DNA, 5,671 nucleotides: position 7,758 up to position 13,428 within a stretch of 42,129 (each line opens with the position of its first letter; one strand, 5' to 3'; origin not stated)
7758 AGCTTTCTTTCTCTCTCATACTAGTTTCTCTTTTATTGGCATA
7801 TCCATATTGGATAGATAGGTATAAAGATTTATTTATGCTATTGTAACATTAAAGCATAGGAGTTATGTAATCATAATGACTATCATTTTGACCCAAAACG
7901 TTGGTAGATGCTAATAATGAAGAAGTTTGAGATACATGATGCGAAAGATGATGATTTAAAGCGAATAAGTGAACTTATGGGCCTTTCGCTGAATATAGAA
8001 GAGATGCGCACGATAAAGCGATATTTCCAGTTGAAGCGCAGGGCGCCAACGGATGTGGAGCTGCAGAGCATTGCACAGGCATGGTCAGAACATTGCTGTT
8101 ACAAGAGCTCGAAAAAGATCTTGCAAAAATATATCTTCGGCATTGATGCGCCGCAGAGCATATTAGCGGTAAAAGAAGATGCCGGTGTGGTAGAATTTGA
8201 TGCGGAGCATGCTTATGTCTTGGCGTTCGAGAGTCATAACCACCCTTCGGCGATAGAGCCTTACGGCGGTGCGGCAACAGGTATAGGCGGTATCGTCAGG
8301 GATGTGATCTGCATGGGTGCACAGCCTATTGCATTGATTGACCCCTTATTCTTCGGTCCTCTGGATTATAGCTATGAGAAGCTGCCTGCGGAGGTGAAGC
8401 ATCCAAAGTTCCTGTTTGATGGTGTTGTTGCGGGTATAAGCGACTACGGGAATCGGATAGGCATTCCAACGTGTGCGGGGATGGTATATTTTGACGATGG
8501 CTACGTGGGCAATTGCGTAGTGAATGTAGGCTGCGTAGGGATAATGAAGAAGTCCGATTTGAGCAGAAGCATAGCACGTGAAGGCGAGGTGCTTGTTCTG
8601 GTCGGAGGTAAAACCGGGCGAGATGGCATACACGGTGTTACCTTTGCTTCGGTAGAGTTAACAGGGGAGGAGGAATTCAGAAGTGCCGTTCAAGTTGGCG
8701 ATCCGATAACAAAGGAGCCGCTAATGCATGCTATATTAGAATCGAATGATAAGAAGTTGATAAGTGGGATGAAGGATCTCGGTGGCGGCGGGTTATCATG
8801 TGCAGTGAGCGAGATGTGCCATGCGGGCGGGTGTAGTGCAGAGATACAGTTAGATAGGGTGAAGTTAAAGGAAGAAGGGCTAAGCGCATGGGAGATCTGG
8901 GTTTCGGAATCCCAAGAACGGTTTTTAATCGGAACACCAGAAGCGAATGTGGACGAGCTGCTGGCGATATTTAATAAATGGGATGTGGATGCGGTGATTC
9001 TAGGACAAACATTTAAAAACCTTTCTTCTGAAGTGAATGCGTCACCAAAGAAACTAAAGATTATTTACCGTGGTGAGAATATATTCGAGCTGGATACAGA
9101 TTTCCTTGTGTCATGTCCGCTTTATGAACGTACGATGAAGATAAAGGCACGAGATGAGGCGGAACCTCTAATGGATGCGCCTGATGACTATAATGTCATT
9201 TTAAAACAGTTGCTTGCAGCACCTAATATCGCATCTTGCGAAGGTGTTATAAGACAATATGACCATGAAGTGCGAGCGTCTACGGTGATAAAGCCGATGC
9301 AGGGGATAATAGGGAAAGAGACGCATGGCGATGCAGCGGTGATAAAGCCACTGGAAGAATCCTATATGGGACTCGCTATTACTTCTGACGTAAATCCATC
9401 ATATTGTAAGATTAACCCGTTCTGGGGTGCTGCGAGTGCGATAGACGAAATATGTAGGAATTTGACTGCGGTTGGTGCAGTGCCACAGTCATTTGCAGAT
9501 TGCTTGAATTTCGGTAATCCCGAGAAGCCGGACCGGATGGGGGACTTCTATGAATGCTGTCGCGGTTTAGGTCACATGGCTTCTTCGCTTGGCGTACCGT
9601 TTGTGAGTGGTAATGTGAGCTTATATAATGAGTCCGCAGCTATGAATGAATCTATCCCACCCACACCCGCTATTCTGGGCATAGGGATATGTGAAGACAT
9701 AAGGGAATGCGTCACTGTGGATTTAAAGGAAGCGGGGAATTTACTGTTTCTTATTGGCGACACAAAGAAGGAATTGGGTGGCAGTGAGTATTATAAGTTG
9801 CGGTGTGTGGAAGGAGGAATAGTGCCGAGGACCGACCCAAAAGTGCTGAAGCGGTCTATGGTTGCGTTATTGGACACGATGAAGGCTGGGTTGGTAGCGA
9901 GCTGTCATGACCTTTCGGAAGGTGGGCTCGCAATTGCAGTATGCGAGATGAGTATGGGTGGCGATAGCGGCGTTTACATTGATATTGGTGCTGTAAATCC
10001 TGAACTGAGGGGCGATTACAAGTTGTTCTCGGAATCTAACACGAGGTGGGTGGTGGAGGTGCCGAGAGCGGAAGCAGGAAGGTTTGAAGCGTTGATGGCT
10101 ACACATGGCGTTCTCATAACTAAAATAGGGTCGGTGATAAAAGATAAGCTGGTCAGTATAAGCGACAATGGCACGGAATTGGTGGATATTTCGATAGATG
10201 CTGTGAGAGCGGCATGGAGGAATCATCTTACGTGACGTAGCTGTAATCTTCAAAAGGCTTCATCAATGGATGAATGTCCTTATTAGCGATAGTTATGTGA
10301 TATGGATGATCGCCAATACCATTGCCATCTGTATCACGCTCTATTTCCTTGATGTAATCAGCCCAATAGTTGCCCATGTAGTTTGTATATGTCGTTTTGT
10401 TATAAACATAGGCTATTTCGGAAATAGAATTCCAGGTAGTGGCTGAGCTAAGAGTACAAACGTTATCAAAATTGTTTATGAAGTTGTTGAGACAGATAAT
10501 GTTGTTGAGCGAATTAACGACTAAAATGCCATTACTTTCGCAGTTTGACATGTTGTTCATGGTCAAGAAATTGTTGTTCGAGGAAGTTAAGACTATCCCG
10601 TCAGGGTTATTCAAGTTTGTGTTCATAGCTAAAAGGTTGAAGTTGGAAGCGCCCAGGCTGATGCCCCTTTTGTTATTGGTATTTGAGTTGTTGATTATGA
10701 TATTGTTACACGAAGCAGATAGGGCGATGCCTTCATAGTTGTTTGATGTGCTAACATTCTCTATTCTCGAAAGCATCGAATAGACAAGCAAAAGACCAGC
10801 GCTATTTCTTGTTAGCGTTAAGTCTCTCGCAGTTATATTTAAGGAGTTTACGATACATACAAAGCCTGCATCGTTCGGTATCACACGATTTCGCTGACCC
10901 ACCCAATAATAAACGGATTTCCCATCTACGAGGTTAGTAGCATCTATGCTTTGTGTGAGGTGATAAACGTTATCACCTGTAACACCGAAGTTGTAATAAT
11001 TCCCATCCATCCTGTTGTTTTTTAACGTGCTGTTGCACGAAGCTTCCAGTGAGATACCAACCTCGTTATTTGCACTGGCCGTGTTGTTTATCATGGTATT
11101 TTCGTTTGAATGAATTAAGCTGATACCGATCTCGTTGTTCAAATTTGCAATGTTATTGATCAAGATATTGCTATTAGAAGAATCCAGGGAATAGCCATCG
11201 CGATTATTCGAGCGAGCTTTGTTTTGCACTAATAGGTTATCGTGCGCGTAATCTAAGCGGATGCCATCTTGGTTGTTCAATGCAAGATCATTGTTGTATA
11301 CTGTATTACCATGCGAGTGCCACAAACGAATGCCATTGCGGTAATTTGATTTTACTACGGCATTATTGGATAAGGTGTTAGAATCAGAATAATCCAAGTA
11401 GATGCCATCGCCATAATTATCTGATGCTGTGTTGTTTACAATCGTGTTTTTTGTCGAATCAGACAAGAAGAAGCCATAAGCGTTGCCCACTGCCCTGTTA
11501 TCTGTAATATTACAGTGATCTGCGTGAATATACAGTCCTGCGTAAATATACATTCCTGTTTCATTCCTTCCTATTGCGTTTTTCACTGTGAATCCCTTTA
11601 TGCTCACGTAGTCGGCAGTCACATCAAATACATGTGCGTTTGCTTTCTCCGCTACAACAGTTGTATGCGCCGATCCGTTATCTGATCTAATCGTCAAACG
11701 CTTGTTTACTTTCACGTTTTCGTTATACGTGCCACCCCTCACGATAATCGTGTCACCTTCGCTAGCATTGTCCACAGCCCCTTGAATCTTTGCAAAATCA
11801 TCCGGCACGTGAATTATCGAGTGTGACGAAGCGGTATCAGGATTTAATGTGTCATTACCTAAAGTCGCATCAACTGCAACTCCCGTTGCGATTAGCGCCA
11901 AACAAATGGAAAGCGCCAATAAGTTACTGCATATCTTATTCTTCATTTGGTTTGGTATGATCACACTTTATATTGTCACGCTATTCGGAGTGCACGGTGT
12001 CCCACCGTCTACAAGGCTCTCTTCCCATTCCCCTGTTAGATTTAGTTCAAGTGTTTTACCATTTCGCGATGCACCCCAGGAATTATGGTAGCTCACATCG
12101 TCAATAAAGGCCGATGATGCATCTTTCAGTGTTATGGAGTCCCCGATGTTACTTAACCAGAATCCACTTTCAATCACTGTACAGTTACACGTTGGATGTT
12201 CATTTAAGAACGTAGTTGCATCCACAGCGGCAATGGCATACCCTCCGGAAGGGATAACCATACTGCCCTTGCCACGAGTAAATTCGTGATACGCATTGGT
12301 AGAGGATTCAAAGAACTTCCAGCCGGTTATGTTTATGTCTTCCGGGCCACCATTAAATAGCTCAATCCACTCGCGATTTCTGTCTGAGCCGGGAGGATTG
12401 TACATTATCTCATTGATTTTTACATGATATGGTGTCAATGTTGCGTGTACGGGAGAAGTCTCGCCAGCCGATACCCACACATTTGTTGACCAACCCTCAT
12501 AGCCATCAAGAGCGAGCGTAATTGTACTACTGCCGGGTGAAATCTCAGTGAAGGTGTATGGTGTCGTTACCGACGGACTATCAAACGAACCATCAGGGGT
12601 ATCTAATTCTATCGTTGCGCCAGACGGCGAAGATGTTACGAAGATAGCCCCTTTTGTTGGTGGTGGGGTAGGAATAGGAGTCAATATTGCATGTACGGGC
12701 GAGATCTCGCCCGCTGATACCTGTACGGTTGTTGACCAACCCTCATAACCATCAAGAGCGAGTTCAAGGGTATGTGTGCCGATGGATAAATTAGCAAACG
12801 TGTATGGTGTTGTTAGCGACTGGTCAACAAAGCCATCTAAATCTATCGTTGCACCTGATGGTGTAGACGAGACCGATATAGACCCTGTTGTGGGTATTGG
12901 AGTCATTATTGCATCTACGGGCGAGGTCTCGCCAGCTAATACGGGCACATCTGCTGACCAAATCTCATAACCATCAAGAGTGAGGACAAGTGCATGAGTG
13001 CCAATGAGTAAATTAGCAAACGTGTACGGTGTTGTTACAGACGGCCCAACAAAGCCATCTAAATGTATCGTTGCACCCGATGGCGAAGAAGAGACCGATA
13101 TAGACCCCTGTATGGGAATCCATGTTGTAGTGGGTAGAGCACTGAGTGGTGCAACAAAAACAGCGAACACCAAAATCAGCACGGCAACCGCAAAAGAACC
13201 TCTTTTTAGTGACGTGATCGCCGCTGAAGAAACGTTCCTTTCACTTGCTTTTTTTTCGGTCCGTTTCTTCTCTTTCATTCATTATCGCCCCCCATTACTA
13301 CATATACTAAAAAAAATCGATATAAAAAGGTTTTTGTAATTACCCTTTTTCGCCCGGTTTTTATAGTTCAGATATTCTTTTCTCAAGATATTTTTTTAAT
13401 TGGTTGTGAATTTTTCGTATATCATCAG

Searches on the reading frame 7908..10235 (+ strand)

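Call 93: search_protein_families(library=pfam, proteins=[window:7908-10235:+], max_evalue=0.001)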
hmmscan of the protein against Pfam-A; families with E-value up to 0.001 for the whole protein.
window:7908-10235:+ (775 aa): 3 families
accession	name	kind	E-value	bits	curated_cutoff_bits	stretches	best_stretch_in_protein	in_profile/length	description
PF02769.27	AIRS_C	-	3.1e-52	177.3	23.1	2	224-370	1-147/156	AIR synthase related protein, C-terminal domain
PF00586.29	AIRS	-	5.1e-44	149.7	24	2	90-213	2-112/112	AIR synthase related protein, N-terminal domain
PF18072.6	FGAR-AT_linker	-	9e-17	61.8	26.6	1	17-66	1-50/50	Formylglycinamide ribonucleotide amidotransferase linker domain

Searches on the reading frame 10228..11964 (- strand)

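Call 93: search_protein_families(library=pfam, proteins=[window:10228-11964:-], max_evalue=0.001)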
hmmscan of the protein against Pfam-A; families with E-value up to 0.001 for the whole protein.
window:10228-11964:- (578 aa): 2 families
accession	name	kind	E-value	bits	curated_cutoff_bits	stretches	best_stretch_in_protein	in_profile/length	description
PF05048.19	NosD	-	1.9e-54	184.8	23.6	3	351-537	29-210/212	Periplasmic copper-binding protein (NosD)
PF13229.12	Beta_helix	-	2e-29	102.7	25.9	4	128-226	61-157/158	Right handed beta helix region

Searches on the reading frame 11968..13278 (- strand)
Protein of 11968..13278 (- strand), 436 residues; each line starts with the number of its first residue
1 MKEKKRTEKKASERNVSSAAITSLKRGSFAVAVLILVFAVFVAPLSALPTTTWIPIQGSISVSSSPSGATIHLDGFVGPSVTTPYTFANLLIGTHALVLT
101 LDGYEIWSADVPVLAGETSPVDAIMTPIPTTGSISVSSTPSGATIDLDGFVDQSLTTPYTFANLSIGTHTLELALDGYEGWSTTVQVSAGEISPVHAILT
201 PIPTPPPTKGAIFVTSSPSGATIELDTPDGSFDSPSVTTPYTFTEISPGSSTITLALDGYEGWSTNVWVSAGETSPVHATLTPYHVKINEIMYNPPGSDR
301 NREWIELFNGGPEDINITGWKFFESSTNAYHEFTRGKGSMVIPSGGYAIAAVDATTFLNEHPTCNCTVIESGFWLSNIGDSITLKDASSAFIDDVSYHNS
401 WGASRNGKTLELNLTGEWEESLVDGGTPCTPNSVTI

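Call 93: search_protein_families(library=pfam, proteins=[window:11968-13278:-], max_evalue=0.001)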
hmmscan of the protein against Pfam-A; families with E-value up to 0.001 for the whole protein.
window:11968-13278:- (436 aa): 3 families
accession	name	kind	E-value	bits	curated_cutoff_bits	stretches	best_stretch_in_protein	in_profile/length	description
PF08308.17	PEGA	-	7.2e-34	116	20.8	3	132-192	2-60/71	PEGA domain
PF00932.25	LTD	-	8.6e-16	58.7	34.3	1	285-397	7-107/109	Lamin Tail Domain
PF13620.12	CarboxypepD_reg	-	3.3e-13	50.2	32.3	0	219-282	15-82/82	Carboxypeptidase regulatory-like domain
